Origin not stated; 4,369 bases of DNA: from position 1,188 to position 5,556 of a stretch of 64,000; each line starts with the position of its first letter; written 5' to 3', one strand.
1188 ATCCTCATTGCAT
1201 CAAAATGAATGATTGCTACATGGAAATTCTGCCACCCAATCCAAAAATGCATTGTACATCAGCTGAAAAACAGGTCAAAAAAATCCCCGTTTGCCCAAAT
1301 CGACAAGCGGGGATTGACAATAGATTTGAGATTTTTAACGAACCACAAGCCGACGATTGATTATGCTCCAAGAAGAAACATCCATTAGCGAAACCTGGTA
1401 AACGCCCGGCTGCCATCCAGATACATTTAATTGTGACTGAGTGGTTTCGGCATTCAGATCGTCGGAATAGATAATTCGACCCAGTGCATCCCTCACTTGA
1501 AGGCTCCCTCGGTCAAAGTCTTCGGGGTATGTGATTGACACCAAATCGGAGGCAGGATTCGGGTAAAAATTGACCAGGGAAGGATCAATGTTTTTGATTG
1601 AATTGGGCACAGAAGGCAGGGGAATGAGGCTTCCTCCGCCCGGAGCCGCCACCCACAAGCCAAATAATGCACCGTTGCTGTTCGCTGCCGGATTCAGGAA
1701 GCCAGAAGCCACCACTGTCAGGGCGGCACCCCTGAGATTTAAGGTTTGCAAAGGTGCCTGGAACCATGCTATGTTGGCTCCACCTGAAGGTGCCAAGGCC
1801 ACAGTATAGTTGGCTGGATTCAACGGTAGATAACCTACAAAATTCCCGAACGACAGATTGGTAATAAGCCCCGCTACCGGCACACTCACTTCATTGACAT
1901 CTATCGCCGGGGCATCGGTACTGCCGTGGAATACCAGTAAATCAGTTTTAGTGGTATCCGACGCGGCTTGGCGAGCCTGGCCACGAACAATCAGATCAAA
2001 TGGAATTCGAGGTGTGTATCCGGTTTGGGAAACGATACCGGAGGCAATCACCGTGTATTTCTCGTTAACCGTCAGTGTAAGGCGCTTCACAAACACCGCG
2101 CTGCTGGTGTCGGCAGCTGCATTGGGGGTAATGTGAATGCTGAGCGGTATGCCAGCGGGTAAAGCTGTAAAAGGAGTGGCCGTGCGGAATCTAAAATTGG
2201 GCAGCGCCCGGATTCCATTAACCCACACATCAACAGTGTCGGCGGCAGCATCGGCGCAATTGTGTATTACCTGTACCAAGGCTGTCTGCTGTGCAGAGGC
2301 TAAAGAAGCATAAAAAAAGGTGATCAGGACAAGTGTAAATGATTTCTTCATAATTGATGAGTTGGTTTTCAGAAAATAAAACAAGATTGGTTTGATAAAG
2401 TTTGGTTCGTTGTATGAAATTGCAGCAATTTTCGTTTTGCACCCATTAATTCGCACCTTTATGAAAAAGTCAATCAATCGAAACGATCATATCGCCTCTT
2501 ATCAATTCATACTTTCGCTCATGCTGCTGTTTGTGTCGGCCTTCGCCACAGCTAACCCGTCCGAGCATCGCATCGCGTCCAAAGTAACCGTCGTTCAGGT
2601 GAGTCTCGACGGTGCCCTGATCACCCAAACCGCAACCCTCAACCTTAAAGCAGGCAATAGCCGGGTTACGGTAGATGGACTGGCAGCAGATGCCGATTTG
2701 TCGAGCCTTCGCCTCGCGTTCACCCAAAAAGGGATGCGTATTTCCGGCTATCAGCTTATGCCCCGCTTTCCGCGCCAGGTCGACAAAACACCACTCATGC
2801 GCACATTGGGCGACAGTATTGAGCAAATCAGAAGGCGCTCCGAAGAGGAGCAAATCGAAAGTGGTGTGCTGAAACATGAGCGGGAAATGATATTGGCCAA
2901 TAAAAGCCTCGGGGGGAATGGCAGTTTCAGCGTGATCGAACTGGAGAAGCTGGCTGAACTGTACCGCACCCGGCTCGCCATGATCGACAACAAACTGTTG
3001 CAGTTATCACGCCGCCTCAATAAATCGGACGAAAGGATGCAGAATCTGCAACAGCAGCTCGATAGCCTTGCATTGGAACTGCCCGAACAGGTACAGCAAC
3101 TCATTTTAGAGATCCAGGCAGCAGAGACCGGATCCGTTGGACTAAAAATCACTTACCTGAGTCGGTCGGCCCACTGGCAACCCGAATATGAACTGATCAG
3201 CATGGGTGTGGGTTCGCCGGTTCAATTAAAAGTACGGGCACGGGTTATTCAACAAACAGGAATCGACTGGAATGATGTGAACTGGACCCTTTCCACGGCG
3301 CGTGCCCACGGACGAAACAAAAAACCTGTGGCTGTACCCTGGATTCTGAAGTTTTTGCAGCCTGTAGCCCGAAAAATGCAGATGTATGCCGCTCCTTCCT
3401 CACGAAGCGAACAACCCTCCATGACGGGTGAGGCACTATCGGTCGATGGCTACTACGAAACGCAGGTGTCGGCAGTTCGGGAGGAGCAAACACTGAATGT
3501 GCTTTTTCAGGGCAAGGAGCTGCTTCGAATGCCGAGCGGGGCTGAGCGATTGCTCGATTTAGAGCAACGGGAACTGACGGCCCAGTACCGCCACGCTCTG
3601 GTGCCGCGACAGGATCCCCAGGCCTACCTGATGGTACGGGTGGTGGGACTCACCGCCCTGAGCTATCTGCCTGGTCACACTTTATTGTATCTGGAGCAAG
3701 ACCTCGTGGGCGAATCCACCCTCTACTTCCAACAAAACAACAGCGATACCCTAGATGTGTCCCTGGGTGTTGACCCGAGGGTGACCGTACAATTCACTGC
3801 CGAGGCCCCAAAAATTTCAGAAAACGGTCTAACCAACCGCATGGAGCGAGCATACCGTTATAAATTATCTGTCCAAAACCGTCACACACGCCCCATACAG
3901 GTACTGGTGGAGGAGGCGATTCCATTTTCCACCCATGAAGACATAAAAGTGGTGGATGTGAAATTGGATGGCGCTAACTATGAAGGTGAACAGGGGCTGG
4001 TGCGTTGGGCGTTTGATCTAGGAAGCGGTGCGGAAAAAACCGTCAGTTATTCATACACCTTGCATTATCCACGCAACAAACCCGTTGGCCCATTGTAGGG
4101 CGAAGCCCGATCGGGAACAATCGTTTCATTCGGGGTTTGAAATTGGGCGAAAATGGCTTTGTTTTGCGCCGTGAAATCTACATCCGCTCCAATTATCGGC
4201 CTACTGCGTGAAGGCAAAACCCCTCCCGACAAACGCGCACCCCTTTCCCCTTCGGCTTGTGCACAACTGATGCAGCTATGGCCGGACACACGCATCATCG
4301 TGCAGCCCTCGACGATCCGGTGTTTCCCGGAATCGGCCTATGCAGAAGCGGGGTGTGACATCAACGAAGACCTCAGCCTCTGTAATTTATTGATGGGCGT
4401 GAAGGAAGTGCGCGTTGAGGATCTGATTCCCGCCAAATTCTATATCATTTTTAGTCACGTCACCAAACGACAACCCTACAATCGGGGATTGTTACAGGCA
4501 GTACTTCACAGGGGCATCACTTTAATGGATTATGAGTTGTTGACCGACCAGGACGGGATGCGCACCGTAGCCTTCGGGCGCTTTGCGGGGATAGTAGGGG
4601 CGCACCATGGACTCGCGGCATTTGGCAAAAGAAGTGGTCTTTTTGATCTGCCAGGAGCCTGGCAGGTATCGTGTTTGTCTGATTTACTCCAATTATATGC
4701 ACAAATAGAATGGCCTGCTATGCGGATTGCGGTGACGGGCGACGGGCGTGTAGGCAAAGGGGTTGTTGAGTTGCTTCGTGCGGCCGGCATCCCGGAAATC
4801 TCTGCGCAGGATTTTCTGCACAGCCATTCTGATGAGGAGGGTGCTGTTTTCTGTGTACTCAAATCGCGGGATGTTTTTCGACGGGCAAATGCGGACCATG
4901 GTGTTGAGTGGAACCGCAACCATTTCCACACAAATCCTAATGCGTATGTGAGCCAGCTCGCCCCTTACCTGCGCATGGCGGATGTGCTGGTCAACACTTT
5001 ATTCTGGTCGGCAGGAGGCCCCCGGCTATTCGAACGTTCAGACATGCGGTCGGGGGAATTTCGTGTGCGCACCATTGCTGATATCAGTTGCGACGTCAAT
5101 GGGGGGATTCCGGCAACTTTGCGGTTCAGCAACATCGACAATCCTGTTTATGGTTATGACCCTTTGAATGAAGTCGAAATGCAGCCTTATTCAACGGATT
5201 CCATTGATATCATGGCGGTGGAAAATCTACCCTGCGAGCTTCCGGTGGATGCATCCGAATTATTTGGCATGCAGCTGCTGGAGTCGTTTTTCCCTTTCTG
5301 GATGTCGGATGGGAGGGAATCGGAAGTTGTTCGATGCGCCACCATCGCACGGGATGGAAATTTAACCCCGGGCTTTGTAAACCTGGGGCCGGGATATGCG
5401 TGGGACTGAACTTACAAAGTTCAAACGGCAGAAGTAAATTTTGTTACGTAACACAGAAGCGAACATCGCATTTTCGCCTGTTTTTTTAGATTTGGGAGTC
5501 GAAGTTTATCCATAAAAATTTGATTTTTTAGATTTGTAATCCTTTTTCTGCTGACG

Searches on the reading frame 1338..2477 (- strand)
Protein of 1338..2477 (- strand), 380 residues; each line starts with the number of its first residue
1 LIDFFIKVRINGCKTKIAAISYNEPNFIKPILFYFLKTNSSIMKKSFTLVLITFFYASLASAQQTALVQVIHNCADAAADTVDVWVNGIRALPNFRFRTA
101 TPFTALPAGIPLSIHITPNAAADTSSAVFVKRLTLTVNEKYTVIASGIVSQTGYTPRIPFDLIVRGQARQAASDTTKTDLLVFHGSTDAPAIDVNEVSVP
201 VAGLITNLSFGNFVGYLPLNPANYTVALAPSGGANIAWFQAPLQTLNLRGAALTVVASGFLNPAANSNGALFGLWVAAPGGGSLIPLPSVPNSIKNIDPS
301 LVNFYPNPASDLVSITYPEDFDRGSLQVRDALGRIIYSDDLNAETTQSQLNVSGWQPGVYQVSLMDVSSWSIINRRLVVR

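Call 27: search_protein_families(library=pfam, proteins=[window:1338-2477:-], max_evalue=0.00001)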
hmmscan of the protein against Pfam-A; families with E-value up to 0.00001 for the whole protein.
window:1338-2477:- (380 aa): 2 families
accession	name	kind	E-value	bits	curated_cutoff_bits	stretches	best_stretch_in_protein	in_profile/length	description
PF14344.12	DUF4397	-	1.4e-19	71.2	30.6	2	66-194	1-118/119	Domain of unknown function (DUF4397)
PF18962.6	Por_Secre_tail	-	1.5e-10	41.6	27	1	305-369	2-67/75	Secretion system C-terminal sorting domain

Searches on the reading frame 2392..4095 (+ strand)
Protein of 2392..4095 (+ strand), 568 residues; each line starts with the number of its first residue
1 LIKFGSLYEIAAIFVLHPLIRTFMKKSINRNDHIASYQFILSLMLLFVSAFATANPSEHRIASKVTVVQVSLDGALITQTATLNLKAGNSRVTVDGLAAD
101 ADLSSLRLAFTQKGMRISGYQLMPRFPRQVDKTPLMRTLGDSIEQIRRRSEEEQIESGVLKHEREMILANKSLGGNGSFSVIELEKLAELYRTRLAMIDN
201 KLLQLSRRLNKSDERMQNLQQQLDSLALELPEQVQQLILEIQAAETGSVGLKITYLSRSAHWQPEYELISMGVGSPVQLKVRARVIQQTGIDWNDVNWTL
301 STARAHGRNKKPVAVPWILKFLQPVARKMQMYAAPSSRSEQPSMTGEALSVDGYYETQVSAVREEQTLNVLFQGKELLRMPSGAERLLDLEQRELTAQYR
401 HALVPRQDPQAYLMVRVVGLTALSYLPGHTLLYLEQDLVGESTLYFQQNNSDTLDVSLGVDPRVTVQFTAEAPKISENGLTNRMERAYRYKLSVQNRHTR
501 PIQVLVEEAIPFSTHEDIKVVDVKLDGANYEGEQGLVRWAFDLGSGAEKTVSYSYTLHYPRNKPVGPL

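Call 27: search_protein_families(library=pfam, proteins=[window:2392-4095:+], max_evalue=0.00001)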
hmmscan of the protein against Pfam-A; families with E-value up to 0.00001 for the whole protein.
window:2392-4095:+ (568 aa): 2 families
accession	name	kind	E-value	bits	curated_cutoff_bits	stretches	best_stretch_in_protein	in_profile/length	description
PF13598.12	DUF4139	-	1.5e-41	142.8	31.8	1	251-561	1-205/205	Domain of unknown function (DUF4139)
PF13600.11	DUF4140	-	1.1e-11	45.4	27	1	68-166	1-97/98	N-terminal domain of unknown function (DUF4140)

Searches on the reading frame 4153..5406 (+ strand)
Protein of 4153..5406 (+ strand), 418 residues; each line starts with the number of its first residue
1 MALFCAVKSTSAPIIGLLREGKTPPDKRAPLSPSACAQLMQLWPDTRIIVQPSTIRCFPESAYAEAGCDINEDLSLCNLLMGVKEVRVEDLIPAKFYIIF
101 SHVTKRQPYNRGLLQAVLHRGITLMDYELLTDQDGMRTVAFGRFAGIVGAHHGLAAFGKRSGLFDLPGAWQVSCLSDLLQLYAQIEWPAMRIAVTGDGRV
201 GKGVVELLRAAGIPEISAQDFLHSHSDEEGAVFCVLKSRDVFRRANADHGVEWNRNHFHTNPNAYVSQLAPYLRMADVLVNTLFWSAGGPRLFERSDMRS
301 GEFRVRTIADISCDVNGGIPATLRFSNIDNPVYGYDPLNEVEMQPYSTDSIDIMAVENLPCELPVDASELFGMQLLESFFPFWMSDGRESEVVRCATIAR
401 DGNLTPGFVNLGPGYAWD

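Call 27: search_protein_families(library=pfam, proteins=[window:4153-5406:+], max_evalue=0.00001)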
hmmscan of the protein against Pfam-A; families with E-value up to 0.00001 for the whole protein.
window:4153-5406:+ (418 aa): 1 family
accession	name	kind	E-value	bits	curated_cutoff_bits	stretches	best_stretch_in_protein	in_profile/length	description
PF05222.21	AlaDh_PNT_N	-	2.7e-16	60.5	30.4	1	17-147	2-135/136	Alanine dehydrogenase/PNT, N-terminal domain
